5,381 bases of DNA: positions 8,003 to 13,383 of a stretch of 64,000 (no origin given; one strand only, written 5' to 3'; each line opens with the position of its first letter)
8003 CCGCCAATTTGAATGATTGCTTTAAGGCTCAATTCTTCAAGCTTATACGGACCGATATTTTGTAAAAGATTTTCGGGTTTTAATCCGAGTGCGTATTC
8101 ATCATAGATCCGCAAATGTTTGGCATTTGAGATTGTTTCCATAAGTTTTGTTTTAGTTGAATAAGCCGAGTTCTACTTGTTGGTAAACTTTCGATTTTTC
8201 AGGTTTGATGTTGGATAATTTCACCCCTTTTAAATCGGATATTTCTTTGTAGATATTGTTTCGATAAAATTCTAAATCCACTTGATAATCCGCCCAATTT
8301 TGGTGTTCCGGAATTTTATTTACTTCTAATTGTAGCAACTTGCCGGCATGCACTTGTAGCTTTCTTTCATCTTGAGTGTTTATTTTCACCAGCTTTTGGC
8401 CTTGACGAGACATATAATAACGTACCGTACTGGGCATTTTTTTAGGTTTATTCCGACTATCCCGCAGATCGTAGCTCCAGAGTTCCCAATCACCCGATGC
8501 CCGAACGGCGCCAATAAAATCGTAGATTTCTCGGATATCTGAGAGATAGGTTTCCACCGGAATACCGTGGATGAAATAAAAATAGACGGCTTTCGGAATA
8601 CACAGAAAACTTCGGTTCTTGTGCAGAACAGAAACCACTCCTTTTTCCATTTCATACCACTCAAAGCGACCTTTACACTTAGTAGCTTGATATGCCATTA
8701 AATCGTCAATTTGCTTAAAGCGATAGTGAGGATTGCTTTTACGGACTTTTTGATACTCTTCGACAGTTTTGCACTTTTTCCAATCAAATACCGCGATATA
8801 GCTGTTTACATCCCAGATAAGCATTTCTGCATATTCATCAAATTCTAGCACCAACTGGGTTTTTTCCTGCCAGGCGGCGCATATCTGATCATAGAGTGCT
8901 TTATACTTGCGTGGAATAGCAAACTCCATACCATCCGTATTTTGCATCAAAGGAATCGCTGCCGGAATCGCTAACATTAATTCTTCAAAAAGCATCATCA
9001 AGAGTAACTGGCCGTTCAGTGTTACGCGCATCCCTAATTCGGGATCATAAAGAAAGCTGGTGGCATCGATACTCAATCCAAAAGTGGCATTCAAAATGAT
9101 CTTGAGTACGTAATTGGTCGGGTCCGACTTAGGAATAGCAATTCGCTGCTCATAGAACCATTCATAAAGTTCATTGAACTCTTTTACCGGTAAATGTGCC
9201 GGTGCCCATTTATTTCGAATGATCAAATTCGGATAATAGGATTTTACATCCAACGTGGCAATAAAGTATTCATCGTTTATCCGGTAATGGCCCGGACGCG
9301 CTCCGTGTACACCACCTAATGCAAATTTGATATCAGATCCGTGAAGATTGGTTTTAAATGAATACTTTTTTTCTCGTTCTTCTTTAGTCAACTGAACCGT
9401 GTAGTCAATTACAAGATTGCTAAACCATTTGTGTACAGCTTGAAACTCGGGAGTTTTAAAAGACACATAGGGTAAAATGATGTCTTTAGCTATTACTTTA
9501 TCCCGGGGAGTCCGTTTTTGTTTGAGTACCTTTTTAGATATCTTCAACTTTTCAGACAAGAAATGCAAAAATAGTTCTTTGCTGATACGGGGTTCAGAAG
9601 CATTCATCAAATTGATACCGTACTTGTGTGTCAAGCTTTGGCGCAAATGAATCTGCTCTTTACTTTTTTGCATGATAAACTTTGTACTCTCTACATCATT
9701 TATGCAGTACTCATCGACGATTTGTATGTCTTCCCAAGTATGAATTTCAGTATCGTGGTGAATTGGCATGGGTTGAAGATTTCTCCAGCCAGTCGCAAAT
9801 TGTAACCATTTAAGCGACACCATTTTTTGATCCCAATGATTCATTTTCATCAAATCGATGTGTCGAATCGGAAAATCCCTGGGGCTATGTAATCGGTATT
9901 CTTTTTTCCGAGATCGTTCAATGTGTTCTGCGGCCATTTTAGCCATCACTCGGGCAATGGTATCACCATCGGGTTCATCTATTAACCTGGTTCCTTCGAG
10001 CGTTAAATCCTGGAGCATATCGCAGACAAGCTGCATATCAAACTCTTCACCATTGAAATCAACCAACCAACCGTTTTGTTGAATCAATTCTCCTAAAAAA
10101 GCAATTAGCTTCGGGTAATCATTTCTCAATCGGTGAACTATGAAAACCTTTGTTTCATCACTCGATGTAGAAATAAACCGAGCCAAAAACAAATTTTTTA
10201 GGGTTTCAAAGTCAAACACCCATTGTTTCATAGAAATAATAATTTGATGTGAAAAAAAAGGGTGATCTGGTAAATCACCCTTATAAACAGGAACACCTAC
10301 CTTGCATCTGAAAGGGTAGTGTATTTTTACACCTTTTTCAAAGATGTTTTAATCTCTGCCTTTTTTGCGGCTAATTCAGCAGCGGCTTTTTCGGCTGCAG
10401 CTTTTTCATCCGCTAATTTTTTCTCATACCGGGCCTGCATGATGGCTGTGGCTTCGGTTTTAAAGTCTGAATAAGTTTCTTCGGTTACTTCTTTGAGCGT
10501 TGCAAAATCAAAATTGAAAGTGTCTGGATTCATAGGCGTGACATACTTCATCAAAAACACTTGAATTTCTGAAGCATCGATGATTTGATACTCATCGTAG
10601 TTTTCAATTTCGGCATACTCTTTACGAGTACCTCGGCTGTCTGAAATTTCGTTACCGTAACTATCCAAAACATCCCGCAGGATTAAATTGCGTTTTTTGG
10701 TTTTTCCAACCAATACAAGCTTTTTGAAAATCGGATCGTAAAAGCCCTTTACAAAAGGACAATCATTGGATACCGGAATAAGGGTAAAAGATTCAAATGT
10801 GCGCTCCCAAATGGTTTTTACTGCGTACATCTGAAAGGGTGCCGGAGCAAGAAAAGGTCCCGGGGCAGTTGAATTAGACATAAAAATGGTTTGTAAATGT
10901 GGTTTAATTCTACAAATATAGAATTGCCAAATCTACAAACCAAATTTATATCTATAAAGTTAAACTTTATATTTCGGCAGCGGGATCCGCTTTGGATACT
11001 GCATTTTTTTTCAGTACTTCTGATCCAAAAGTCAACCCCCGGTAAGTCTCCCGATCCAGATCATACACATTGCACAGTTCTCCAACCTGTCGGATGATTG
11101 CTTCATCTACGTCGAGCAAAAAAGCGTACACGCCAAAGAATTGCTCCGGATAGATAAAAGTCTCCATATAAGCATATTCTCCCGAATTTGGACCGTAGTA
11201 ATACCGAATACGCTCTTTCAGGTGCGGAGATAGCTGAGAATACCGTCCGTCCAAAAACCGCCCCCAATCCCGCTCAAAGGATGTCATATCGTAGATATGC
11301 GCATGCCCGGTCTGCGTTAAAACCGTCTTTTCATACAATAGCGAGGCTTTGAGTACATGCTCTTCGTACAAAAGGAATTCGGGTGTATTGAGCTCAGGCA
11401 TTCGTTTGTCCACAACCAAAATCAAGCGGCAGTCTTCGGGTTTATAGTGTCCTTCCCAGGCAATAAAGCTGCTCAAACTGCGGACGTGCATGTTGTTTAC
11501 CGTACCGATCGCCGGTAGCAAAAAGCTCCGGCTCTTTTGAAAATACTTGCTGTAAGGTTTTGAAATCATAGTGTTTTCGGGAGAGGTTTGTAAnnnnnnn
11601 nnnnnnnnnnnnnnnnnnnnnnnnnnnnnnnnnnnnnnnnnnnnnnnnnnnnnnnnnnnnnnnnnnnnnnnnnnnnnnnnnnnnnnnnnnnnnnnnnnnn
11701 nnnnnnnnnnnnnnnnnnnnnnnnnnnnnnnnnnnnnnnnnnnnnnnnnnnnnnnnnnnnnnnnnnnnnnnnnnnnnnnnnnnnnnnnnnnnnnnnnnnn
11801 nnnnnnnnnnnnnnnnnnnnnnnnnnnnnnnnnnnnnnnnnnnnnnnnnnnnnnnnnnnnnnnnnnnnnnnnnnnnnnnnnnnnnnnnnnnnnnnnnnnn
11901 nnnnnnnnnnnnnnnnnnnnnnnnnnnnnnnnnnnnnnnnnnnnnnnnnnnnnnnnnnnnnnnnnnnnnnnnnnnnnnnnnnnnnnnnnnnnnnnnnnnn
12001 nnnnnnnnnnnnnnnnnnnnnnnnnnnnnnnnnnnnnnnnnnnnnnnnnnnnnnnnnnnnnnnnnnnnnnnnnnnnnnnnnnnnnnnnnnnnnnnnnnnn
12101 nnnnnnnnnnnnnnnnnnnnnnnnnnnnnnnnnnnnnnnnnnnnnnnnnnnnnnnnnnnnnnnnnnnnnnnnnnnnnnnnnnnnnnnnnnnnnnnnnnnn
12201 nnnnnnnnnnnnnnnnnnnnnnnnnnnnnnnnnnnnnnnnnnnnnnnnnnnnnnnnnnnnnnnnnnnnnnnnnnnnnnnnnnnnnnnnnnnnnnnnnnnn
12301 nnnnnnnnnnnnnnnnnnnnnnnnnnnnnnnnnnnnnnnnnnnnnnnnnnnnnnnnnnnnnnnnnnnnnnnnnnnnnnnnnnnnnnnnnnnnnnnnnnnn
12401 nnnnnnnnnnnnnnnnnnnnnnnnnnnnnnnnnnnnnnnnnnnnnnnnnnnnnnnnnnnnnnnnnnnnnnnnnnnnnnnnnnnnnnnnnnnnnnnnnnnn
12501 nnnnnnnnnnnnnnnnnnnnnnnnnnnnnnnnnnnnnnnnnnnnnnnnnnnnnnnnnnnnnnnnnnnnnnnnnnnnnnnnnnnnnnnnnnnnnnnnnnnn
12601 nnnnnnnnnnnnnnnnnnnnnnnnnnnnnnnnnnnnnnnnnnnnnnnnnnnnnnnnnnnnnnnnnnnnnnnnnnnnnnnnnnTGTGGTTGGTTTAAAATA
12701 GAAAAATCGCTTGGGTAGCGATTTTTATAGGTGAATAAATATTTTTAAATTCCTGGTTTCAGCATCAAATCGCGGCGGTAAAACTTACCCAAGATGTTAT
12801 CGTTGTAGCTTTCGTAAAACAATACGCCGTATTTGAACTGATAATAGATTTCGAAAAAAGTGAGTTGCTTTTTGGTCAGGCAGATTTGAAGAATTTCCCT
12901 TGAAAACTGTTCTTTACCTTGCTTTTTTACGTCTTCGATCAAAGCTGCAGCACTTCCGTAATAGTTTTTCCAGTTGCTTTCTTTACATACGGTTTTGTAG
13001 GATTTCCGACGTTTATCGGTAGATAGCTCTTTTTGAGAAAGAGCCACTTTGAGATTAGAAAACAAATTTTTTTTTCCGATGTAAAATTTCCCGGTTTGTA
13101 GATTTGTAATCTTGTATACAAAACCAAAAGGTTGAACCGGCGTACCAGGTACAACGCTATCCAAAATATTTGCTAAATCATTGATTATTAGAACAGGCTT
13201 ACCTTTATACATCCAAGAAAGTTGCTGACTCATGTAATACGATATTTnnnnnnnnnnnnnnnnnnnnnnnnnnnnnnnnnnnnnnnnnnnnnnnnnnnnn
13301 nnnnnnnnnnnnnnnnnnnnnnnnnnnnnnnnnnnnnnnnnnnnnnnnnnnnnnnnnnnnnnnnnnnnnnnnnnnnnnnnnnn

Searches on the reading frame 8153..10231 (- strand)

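Call 10: search_protein_families(library=pfam, proteins=[window:8153-10231:-], max_evalue=0.01)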
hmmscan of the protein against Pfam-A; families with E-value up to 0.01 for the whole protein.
window:8153-10231:- (692 aa): 0 families

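Call 23: search_protein_families(library=phrogs, proteins=[window:8153-10231:-], max_evalue=0.001)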
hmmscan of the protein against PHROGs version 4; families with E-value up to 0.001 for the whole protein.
window:8153-10231:- (692 aa): 4 families
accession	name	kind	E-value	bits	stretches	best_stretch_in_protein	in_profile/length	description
phrog_1252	-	DNA, RNA and nucleotide metabolism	3.7e-129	433.2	1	2-671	53-655/663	DNA polymerase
phrog_18505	-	DNA, RNA and nucleotide metabolism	2.6e-30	106.8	2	344-494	9-158/349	DNA polymerase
phrog_262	-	DNA, RNA and nucleotide metabolism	1.8e-05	24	1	367-415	507-555/856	DNA polymerase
phrog_15833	-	DNA, RNA and nucleotide metabolism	5.9e-05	23.8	1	536-618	18-102/192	DNA polymerase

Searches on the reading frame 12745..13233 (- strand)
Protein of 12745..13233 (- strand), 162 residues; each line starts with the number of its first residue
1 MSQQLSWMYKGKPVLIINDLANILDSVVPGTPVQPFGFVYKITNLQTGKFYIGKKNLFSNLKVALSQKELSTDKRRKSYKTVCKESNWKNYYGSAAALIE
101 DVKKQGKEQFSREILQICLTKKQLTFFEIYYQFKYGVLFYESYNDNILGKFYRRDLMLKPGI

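Call 9: search_protein_families(library=pfam, proteins=[window:12745-13233:-], max_evalue=0.01)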
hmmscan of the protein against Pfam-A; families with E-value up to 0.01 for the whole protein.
window:12745-13233:- (162 aa): 2 families
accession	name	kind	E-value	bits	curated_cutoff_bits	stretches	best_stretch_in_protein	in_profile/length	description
PF19835.5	SegE_GIY-YIG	-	6e-27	94.7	25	1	35-145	16-121/123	Putative endonuclease segE, GIY-YIG domain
PF00910.28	RNA_helicase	-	0.00039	21.3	21.5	0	49-121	6-78/105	RNA helicase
